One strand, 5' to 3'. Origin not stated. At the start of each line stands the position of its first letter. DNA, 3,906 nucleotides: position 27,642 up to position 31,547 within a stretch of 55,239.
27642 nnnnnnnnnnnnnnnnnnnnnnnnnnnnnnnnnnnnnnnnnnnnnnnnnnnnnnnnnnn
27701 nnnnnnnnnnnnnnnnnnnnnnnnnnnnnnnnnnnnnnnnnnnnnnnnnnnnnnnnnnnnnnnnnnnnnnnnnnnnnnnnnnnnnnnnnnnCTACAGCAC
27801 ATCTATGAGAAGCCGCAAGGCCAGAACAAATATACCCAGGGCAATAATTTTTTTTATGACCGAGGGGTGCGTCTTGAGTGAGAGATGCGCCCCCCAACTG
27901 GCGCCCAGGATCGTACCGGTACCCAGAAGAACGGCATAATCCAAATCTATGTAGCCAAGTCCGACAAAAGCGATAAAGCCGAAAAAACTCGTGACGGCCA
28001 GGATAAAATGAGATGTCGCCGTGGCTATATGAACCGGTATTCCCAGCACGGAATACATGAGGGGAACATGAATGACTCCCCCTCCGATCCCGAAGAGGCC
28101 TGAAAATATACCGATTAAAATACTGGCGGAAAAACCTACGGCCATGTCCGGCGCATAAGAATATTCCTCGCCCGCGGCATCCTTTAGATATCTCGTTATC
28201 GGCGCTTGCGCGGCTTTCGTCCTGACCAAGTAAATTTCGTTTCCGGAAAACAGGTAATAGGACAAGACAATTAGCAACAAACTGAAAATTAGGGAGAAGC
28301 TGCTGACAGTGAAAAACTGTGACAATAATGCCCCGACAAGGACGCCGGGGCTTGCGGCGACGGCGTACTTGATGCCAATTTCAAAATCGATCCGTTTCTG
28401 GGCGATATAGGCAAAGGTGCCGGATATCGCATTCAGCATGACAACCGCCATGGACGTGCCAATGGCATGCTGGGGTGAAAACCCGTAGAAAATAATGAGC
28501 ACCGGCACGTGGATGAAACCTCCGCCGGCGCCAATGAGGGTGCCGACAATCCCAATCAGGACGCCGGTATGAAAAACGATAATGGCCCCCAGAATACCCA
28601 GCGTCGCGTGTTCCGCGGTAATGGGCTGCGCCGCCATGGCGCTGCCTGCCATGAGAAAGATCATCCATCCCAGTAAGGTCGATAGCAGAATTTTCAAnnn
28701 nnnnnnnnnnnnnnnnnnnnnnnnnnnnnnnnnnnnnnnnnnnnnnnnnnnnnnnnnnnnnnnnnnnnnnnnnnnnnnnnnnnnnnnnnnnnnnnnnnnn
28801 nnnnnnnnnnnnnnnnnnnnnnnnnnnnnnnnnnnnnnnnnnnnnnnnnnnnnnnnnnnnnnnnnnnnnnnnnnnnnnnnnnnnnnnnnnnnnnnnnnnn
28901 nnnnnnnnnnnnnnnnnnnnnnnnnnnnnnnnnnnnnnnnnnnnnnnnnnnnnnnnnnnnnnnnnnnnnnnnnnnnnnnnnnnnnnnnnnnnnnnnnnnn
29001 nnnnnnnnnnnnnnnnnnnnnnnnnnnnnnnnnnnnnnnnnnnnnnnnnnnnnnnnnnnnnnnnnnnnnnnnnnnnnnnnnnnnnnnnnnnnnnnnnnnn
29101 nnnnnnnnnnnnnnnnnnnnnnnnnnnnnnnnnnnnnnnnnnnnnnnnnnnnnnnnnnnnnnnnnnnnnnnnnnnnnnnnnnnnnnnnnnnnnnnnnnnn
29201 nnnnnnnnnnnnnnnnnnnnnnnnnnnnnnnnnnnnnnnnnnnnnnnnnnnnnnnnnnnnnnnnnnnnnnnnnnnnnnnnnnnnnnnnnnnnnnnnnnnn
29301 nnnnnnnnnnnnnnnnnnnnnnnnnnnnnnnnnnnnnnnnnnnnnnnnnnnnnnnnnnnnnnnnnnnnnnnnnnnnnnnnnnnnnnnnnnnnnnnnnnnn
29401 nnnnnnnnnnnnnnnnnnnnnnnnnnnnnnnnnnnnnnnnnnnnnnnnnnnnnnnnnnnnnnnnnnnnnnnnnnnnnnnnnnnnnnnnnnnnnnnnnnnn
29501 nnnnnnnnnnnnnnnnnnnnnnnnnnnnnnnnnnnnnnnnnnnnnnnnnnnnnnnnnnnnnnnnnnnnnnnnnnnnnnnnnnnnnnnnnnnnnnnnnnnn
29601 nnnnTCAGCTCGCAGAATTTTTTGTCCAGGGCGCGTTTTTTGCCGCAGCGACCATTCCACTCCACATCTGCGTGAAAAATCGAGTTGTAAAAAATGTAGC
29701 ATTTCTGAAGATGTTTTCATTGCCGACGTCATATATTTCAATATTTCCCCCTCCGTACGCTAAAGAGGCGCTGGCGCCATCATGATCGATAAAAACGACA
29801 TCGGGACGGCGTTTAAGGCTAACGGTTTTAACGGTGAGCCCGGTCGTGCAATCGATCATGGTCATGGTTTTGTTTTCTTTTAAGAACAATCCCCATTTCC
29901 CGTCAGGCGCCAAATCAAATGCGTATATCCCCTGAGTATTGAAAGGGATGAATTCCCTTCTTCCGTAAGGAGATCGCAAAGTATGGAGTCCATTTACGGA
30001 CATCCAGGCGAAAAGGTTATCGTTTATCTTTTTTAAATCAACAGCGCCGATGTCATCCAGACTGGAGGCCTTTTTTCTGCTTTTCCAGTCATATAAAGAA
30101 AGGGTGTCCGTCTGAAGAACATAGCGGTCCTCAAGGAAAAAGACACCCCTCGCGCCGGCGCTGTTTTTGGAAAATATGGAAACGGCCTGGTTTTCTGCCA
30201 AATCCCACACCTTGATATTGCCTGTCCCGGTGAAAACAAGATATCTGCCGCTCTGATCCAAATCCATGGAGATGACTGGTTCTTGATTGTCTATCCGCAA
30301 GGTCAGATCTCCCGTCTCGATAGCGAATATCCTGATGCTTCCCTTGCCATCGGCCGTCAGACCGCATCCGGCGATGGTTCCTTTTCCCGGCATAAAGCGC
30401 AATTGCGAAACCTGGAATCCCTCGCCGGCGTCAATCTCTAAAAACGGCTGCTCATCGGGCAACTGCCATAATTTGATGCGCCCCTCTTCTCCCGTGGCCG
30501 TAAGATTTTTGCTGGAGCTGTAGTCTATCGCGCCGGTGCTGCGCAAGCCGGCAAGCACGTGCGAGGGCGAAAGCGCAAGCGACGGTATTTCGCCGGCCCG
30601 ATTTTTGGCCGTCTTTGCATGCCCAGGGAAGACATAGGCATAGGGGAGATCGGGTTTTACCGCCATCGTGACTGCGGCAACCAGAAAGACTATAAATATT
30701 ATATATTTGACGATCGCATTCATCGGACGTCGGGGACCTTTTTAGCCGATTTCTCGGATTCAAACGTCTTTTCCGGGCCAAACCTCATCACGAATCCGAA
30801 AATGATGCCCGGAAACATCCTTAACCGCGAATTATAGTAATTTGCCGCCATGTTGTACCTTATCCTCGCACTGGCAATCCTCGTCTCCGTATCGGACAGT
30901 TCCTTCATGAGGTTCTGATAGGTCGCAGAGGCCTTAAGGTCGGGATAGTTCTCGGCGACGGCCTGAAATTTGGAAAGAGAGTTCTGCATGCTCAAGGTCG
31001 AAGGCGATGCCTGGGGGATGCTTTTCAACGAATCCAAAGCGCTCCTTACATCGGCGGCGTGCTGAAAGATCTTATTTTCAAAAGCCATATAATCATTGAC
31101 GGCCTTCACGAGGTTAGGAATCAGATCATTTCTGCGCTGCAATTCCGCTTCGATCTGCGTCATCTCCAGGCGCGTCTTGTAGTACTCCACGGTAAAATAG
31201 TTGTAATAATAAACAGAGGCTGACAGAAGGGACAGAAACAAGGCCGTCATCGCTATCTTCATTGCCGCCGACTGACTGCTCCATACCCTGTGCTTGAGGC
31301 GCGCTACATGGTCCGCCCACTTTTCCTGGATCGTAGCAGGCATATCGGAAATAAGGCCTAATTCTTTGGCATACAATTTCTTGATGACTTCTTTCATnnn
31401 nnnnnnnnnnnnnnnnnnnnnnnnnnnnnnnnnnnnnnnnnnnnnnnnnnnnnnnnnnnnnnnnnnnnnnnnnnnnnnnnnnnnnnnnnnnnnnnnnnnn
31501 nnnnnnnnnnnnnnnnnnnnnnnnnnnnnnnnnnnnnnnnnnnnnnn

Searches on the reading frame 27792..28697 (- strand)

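Call 22: search_protein_families(library=pfam, proteins=[window:27792-28697:-], max_evalue=0.0001)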
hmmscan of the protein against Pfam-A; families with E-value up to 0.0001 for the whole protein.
window:27792-28697:- (301 aa): 1 family
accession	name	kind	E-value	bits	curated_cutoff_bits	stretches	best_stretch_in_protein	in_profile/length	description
PF01925.25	TauE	-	2.1e-47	162.3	32.6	1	42-296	2-237/237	Sulfite exporter TauE/SafE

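Call 64: search_protein_families(library=ncbifam, proteins=[window:27792-28697:-], max_evalue=0.001)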
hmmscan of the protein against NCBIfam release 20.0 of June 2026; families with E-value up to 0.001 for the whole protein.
window:27792-28697:- (301 aa): 2 families
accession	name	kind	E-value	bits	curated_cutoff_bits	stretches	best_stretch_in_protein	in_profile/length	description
NF040961.1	MamO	equivalog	1.4e-08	33.5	800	1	195-297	538-648/648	magnetosome protein MamO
NF007909.0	PRK10621.1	equivalog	1.9e-08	34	383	1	39-299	13-253/266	hypothetical protein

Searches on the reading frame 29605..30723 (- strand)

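Call 3: search_protein_families(library=pfam, proteins=[window:29605-30723:-], max_evalue=0.01)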
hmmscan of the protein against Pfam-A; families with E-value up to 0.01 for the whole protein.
window:29605-30723:- (372 aa): 12 families
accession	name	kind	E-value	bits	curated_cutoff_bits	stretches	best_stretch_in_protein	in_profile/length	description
PF25174.1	Beta-prop_THOC3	-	9.2e-09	35.1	305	1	76-195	104-220/272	THOC3 beta-propeller domain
PF24814.1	WD40_Prp19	-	1.2e-08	34.8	320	1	74-205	64-194/281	Prp19 WD40 domain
PF25173.1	Beta-prop_WDR3_1st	-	1.8e-06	28.3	154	1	75-203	3-128/184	WDR3 first beta-propeller domain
PF24817.1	WD40_WDHD1_1st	-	2.8e-05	23.9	109.9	1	129-185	109-167/291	WDHD1 first WD40 domain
PF23393.2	Beta-prop_WDR90_POC16_2nd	-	4e-05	23.4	60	0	148-199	223-276/291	WDR90/POC16, second beta-propeller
PF24796.1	WDR55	-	4.6e-05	23.1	200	0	128-189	75-138/296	WDR55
PF24807.1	WD40_CDC20-Fz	-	4.9e-05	23.2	200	1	65-194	56-183/292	CDC20/Fizzy WD40 domain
PF00400.38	WD40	-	6.3e-05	23.8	27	0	148-174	12-39/39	WD domain, G-beta repeat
PF25172.1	Beta-prop_WDR3_2nd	-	0.0001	22.1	140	1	66-179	5-113/293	WDR3 second beta-propeller domain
PF25171.1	Beta-prop_WDR36-Utp21_1st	-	0.00017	21.6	80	1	80-205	129-253/266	WDR36/Utp21 first beta-propeller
PF23414.1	Beta-prop_EML_2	-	0.0019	18.1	90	0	122-199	14-92/266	Echinoderm microtubule-associated protein second beta-propeller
PF25168.1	Beta-prop_WDR36-Utp21_2nd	-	0.0039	17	84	0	72-216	170-312/335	WDR36/Utp21 second beta-propeller domain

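Call 6: search_protein_families(library=ncbifam, proteins=[window:29605-30723:-], max_evalue=0.001)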
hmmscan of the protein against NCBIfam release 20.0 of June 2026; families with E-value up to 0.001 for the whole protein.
window:29605-30723:- (372 aa): 0 families

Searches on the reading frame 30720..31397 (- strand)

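Call 3: search_protein_families(library=pfam, proteins=[window:30720-31397:-], max_evalue=0.01)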
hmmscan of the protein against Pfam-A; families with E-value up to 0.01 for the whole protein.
window:30720-31397:- (225 aa): 3 families
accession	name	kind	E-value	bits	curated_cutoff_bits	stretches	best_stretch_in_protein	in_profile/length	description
PF04011.17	LemA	-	1.1e-40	139.3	26.2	1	79-224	2-147/149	LemA family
PF19310.4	TOP_N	-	0.00031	21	27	1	77-180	10-109/123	Neurolysin/Thimet oligopeptidase, N-terminal domain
PF16746.10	BAR_3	-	0.0021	18.2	31.7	1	74-153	12-88/235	BAR domain of APPL family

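Call 6: search_protein_families(library=ncbifam, proteins=[window:30720-31397:-], max_evalue=0.001)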
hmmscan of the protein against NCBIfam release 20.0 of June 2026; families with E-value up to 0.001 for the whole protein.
window:30720-31397:- (225 aa): 1 family
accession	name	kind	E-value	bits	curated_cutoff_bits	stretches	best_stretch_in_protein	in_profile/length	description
NF040966.1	MamQ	equivalog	4e-28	98.4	250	2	135-222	110-200/221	magnetosome protein MamQ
